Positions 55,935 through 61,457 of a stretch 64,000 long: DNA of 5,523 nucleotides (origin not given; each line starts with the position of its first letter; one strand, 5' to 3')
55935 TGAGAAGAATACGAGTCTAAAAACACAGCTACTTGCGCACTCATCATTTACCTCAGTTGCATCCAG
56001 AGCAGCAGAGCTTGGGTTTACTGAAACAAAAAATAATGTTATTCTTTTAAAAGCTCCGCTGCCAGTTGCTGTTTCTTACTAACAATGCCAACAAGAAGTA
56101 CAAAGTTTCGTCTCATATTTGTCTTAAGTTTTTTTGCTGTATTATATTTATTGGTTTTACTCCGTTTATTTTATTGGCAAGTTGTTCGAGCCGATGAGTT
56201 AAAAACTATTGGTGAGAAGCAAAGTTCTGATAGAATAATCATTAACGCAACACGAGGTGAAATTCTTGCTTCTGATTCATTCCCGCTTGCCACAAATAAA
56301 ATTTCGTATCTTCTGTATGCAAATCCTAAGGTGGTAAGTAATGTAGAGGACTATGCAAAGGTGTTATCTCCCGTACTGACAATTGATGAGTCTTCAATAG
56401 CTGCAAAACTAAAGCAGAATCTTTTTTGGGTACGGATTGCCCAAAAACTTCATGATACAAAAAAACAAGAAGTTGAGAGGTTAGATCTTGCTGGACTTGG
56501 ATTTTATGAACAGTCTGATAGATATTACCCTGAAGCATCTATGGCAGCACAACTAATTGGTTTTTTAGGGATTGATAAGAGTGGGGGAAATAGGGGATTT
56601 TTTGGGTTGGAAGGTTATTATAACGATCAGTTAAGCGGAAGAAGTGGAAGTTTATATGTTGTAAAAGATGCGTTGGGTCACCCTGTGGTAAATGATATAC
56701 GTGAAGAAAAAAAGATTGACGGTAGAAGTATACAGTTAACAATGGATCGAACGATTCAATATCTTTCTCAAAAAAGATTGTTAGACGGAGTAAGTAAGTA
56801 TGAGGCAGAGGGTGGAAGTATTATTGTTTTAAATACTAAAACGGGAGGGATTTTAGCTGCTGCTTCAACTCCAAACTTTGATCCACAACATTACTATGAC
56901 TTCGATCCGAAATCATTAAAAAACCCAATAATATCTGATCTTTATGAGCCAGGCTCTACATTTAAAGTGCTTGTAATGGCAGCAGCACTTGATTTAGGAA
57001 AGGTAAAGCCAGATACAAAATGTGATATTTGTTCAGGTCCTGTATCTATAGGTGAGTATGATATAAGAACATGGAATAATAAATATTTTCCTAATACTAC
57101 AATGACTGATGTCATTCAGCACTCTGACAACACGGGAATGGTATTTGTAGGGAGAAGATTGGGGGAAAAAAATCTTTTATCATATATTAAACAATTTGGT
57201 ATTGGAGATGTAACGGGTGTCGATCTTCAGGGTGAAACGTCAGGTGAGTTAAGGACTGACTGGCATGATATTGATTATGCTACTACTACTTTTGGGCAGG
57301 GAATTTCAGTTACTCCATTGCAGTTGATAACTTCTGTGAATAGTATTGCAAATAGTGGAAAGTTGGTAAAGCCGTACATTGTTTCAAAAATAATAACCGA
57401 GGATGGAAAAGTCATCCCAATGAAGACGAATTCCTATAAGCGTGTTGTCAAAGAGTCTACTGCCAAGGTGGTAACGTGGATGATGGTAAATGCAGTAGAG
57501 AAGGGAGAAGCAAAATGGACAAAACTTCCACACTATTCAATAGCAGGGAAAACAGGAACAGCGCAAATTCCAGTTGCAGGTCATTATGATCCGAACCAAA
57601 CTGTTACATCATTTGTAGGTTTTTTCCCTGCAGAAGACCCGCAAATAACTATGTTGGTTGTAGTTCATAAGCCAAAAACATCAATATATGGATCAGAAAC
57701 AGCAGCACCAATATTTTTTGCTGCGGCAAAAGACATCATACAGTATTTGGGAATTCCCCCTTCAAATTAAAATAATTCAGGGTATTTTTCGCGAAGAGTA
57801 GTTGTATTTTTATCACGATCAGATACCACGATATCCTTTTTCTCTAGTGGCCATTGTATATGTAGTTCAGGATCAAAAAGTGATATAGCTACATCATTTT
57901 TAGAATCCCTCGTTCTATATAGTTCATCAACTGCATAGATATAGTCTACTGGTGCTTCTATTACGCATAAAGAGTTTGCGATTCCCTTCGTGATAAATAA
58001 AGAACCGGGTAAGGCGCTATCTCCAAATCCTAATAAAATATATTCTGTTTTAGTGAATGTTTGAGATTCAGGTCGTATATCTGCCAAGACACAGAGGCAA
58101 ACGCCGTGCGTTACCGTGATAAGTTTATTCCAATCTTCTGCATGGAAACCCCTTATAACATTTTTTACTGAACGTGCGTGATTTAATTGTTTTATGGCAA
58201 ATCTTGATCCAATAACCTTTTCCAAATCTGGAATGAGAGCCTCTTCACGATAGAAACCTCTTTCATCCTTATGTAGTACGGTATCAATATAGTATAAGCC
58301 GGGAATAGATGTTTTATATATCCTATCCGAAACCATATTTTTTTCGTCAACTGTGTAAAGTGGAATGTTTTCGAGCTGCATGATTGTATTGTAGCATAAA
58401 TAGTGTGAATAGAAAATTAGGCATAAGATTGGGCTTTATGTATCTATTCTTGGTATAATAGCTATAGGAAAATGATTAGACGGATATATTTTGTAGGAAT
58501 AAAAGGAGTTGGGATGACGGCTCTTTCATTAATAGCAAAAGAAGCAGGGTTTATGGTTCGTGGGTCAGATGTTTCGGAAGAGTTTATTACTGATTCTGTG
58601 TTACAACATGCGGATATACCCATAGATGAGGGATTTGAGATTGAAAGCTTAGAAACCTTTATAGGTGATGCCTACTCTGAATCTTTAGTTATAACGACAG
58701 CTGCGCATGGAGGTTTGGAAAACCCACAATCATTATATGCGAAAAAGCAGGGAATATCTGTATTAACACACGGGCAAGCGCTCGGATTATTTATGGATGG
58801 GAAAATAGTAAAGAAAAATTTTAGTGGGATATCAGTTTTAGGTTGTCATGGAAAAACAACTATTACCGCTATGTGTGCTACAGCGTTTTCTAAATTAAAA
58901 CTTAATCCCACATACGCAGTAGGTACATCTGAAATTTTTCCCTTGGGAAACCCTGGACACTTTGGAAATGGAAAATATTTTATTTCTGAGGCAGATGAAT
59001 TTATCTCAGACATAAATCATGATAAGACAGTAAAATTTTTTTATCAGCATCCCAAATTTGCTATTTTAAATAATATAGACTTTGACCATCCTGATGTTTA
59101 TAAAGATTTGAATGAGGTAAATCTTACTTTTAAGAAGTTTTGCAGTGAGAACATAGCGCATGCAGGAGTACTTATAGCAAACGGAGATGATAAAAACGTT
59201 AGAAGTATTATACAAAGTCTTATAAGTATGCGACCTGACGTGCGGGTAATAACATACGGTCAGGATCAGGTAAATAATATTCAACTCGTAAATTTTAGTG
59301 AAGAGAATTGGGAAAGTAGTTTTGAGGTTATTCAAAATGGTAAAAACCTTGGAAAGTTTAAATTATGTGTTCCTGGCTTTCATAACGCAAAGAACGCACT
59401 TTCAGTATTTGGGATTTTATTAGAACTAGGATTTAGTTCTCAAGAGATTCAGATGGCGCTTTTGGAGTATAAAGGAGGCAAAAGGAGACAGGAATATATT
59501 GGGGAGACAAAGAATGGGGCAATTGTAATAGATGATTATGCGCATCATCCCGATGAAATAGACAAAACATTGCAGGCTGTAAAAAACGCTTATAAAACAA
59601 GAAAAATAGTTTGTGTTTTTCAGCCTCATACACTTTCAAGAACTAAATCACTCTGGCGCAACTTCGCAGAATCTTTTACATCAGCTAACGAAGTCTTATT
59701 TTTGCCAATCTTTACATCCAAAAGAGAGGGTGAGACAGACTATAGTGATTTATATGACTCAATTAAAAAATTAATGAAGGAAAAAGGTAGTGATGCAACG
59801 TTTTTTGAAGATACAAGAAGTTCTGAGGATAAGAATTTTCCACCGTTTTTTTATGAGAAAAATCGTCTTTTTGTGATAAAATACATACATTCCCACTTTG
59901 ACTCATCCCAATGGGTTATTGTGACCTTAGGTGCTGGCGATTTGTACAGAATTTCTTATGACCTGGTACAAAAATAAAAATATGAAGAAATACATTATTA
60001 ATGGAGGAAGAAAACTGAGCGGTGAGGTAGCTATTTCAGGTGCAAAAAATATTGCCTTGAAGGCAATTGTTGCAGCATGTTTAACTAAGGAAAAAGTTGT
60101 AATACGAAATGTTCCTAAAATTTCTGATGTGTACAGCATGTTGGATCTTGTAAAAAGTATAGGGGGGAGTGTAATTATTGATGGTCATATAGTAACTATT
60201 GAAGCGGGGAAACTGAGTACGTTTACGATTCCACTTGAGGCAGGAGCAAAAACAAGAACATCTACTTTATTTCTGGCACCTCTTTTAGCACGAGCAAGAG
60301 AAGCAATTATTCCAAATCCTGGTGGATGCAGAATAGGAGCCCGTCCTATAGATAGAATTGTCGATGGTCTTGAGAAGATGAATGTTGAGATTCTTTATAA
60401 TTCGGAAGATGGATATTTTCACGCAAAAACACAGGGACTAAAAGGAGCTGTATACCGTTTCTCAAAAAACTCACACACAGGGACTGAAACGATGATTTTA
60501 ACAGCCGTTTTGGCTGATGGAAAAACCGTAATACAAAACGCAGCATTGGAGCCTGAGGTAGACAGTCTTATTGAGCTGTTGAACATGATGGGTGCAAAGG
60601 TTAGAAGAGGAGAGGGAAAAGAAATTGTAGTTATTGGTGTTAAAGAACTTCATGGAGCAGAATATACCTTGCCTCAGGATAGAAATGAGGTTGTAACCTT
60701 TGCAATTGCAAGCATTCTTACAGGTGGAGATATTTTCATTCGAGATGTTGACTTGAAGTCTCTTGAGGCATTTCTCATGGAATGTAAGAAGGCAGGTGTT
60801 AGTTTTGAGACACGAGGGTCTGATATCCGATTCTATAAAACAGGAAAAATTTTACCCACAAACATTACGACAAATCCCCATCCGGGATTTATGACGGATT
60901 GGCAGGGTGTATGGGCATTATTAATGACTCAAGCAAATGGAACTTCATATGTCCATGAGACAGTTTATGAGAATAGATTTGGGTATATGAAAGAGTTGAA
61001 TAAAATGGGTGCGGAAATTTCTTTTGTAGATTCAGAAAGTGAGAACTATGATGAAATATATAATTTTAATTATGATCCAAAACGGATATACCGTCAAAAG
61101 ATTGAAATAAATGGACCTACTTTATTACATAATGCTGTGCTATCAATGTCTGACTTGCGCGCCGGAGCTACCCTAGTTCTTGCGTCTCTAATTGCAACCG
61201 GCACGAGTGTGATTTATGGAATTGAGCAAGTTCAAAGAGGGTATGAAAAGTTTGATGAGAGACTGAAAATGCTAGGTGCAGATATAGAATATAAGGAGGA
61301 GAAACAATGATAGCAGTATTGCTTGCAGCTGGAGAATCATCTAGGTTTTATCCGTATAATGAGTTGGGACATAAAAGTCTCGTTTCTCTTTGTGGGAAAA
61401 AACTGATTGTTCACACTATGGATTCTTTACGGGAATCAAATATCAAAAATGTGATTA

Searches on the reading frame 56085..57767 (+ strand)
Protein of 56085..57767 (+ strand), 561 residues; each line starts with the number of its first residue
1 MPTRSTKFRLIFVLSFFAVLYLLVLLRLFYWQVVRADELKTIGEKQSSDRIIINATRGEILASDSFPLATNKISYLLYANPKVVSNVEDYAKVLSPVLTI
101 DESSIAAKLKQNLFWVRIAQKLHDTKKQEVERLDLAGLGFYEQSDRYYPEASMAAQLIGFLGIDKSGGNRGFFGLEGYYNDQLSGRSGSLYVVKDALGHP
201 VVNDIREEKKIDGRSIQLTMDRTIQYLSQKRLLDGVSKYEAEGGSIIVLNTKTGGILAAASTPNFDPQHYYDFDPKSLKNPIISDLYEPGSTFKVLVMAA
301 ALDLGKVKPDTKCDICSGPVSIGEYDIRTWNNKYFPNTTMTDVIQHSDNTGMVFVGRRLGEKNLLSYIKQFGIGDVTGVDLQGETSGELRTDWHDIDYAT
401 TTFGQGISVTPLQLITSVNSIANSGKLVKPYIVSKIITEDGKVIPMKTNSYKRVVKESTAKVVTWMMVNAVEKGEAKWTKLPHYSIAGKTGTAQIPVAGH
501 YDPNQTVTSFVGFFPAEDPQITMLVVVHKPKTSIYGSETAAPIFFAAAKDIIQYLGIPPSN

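Call 9: search_protein_families(library=pfam, proteins=[window:56085-57767:+], max_evalue=0.01)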
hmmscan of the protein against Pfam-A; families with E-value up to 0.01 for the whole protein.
window:56085-57767:+ (561 aa): 4 families
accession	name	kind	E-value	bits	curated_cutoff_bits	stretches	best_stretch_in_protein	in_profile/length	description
PF00905.27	Transpeptidase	-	3e-73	247.1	22.1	1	244-544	1-294/299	Penicillin binding protein transpeptidase domain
PF03717.20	PBP_dimer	-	2.4e-17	64.4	24.4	1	53-201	2-176/180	Penicillin-binding Protein dimerisation domain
PF13354.11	Beta-lactamase2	-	1.9e-06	27.8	22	1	287-377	21-116/214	Beta-lactamase enzyme family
PF21922.1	PBP_dimer_2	-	0.0091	16.7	27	0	145-192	24-66/83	Penicillin binding protein A dimerisation domain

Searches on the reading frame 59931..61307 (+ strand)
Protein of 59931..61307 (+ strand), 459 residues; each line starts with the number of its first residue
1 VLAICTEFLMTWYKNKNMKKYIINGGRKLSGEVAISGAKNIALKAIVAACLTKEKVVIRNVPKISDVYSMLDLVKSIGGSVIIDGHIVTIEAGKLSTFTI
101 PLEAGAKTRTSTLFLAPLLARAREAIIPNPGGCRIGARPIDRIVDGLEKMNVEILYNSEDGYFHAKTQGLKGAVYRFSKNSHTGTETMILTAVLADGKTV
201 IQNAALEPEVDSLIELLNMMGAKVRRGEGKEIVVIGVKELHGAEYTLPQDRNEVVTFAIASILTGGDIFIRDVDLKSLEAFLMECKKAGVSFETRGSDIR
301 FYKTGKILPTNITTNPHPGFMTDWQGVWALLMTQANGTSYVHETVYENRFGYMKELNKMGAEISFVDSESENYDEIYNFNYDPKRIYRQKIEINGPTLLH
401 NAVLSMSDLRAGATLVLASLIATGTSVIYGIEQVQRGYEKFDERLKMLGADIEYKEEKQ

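Call 9: search_protein_families(library=pfam, proteins=[window:59931-61307:+], max_evalue=0.01)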
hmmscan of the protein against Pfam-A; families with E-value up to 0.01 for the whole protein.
window:59931-61307:+ (459 aa): 2 families
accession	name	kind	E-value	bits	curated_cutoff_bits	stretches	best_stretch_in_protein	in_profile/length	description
PF00275.25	EPSP_synthase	-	1.5e-80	271.4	22.8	1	24-445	2-417/417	EPSP synthase (3-phosphoshikimate 1-carboxyvinyltransferase)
PF18152.6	DAHP_snth_FXD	-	0.0055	16.9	27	0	200-237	4-41/67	DAHP synthase ferredoxin-like domain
